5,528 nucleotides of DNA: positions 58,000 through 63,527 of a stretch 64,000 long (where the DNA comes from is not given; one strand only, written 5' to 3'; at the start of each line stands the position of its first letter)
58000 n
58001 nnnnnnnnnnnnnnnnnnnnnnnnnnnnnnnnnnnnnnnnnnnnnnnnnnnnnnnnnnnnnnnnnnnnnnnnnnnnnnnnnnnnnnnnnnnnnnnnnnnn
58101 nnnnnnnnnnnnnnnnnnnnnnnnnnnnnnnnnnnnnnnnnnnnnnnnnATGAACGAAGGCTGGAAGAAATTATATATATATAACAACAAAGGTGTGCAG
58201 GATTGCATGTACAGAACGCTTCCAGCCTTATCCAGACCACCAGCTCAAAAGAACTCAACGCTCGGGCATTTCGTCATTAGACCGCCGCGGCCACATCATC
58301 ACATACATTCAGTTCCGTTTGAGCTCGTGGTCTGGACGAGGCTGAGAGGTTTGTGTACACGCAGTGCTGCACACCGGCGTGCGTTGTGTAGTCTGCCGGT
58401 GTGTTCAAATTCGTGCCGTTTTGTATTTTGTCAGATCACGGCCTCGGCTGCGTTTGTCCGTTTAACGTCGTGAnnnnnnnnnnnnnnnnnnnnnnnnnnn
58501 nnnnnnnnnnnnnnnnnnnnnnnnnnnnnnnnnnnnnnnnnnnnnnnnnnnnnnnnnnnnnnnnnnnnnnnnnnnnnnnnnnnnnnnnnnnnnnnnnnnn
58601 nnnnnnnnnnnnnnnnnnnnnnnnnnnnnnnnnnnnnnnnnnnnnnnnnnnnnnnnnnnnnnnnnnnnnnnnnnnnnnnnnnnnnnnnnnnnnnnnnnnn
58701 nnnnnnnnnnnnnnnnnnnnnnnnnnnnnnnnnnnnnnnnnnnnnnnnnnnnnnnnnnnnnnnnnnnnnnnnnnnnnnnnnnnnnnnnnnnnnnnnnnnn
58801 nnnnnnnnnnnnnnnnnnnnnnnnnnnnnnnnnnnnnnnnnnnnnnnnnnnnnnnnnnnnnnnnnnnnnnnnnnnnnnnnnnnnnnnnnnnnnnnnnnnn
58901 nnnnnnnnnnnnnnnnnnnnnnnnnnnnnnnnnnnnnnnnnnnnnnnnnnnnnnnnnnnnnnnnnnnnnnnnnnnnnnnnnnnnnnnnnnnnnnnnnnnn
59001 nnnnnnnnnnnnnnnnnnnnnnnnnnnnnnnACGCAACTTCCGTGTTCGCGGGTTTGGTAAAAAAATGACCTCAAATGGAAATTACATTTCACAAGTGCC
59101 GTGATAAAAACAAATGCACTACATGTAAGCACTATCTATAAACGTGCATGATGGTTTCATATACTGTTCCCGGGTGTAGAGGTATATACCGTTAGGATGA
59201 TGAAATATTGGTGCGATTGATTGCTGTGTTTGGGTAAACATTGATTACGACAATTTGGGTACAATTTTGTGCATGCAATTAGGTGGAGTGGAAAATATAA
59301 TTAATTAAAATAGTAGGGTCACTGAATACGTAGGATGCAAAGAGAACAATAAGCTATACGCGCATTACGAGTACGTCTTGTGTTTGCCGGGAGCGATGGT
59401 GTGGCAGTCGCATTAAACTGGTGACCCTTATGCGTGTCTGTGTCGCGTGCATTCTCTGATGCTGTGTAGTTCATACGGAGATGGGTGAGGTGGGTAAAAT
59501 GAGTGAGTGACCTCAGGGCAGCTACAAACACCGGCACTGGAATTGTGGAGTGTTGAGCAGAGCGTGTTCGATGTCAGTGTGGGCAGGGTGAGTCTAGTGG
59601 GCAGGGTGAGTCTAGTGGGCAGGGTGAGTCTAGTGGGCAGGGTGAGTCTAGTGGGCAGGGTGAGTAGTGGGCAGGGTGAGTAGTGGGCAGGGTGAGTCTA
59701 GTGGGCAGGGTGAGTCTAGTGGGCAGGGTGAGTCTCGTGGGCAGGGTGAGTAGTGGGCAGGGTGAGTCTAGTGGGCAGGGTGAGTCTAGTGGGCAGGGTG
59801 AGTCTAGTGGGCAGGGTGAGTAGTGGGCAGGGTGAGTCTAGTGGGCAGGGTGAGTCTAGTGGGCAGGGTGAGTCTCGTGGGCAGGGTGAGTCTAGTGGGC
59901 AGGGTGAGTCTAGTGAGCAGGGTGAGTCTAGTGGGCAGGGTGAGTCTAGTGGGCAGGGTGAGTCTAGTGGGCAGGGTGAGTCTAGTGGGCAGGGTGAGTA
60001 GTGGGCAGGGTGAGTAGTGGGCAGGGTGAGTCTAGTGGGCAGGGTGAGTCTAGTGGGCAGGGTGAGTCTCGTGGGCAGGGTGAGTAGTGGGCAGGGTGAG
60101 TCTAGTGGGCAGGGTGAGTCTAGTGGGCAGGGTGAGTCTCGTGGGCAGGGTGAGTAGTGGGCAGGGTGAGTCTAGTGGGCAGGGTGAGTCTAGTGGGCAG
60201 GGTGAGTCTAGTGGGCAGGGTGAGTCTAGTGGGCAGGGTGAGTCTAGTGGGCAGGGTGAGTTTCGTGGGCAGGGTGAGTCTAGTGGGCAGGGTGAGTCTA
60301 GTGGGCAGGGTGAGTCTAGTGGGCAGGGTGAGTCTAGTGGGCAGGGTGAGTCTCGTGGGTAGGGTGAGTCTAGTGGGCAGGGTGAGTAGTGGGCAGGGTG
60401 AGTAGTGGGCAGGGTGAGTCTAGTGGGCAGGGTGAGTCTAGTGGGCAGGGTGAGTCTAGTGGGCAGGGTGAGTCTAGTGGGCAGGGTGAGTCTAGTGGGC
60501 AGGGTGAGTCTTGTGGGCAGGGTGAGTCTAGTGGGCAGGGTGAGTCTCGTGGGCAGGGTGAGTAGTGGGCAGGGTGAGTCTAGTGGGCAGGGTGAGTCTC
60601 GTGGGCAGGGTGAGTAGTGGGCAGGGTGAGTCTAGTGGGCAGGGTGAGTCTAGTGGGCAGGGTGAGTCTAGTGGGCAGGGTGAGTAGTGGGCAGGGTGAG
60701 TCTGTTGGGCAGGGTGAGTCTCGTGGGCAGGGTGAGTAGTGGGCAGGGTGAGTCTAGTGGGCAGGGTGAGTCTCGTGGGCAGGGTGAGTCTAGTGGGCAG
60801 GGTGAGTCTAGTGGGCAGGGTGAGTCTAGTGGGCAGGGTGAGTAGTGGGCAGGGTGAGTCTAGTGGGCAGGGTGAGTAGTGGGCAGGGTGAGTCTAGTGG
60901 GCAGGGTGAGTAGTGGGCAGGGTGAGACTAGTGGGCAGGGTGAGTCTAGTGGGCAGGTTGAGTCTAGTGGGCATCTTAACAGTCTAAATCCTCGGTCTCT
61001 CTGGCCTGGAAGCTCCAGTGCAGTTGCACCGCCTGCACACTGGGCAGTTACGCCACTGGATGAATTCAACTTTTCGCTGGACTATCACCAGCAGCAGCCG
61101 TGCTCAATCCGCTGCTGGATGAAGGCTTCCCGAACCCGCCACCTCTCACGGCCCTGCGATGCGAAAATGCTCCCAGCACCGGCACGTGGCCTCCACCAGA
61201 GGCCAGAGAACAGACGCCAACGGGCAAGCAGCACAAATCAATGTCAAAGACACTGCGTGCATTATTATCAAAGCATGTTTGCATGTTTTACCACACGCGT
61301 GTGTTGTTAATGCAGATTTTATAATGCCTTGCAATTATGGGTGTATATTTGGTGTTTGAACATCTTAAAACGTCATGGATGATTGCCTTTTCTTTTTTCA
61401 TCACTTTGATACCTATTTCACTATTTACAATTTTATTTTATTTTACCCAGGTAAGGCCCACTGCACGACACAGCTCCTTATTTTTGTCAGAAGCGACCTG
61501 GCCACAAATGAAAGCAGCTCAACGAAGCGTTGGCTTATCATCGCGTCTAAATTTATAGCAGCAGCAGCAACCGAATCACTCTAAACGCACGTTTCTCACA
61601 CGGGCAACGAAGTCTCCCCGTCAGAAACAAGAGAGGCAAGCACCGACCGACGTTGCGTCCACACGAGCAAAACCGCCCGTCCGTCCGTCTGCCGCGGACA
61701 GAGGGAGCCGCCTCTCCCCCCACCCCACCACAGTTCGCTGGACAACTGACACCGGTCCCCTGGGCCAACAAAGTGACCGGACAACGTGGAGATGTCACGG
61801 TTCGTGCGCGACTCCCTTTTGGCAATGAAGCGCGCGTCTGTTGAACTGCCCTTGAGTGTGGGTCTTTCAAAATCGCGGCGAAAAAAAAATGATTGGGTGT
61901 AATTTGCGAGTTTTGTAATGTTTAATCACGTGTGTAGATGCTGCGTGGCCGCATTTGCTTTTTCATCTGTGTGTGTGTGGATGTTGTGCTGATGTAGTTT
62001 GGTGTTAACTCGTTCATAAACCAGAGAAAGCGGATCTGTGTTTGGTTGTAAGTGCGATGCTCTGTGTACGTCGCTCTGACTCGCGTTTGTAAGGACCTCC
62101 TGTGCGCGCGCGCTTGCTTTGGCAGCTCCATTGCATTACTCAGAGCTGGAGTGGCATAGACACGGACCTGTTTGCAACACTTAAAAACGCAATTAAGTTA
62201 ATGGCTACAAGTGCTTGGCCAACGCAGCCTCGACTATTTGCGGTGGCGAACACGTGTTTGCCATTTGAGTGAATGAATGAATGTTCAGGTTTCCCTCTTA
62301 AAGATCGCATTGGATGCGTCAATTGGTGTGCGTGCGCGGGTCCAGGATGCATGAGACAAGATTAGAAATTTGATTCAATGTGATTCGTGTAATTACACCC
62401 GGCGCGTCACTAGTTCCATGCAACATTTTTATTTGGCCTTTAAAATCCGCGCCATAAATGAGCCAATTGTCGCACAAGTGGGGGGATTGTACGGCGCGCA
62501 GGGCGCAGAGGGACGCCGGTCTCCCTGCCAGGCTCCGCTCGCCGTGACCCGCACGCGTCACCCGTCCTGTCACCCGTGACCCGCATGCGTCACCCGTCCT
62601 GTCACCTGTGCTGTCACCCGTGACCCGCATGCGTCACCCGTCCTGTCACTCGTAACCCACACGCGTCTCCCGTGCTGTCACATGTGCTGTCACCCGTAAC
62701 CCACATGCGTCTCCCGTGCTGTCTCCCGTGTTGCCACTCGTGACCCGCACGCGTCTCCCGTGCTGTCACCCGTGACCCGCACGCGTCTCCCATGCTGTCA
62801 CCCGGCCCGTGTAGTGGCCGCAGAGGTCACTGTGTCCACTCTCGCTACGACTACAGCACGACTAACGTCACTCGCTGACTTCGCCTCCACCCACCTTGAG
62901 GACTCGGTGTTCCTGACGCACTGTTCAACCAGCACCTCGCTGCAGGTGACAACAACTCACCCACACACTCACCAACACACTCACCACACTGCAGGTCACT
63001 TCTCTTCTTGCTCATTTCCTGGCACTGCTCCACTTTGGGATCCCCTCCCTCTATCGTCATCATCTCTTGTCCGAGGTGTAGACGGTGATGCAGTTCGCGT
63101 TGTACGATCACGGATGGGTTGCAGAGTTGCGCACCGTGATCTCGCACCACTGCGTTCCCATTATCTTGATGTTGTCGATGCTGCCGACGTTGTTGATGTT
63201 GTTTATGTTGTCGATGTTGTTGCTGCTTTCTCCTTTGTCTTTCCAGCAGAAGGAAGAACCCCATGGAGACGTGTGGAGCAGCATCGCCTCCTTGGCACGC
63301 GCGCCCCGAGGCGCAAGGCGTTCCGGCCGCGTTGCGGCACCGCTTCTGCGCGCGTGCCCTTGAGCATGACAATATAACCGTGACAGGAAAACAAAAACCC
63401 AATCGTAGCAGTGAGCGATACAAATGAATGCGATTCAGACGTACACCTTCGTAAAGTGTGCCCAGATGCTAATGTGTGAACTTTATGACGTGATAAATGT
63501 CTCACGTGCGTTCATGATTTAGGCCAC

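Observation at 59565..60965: ~80 tandem near-consensus U1-type 5' splice-site motifs (AGG|GTGAGT) directly downstream of the gene's last exon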

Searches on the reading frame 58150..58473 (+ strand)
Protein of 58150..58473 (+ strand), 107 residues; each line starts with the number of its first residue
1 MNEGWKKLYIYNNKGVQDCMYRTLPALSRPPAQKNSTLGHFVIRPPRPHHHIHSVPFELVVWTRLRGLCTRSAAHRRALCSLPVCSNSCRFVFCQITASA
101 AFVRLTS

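Call 37: find_encoding_contigs(protein=window:58150-58473:+, flank=10000, max_places=6)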
Protein window:58150-58473:+ (107 aa): no gene with exactly this product is on record in the collection.

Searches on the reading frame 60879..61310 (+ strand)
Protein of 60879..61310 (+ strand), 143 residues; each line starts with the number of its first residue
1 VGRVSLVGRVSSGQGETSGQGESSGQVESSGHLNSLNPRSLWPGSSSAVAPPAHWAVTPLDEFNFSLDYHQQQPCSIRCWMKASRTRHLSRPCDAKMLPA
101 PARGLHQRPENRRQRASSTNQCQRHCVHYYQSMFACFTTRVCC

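Call 19: find_encoding_contigs(protein=window:60879-61310:+, flank=10000, max_places=6)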
Protein window:60879-61310:+ (143 aa): no gene with exactly this product is on record in the collection.

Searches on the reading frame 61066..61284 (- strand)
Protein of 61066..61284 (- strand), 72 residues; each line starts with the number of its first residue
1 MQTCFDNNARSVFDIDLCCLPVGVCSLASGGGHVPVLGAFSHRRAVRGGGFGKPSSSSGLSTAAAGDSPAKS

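Call 38: find_encoding_contigs(protein=window:61066-61284:-, flank=10000, max_places=6)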
Protein window:61066-61284:- (72 aa): no gene with exactly this product is on record in the collection.

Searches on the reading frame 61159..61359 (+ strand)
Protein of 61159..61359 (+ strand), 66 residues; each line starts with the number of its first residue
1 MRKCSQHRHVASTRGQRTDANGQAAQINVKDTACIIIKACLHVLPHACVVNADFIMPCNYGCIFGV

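Call 39: find_encoding_contigs(protein=window:61159-61359:+, flank=10000, max_places=6)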
Protein window:61159-61359:+ (66 aa): no gene with exactly this product is on record in the collection.

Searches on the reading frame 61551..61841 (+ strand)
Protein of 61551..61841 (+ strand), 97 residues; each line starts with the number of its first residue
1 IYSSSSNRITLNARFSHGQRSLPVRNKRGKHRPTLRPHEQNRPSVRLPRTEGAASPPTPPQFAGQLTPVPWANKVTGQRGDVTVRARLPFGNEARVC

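Call 40: search_protein_families(library=pfam, proteins=[window:61551-61841:+], max_evalue=0.01)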
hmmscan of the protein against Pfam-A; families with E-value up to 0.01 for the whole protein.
window:61551-61841:+ (97 aa): 0 families

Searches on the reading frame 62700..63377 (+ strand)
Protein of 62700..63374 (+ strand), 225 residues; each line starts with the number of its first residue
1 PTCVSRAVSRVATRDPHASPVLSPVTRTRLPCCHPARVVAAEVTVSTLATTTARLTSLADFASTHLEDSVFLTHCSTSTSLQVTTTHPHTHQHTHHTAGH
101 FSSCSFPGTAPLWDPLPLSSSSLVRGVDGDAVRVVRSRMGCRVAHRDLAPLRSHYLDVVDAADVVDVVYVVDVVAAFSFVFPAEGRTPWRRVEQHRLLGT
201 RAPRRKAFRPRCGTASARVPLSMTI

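Call 18: find_encoding_contigs(protein=window:62760-63377:+, flank=10000, max_places=6)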
Protein window:62760-63377:+ (205 aa): no gene with exactly this product is on record in the collection.

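Call 40: search_protein_families(library=pfam, proteins=[window:62700-63374:+], max_evalue=0.01)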
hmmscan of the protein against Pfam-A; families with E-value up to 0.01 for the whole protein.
window:62700-63374:+ (225 aa): 0 families
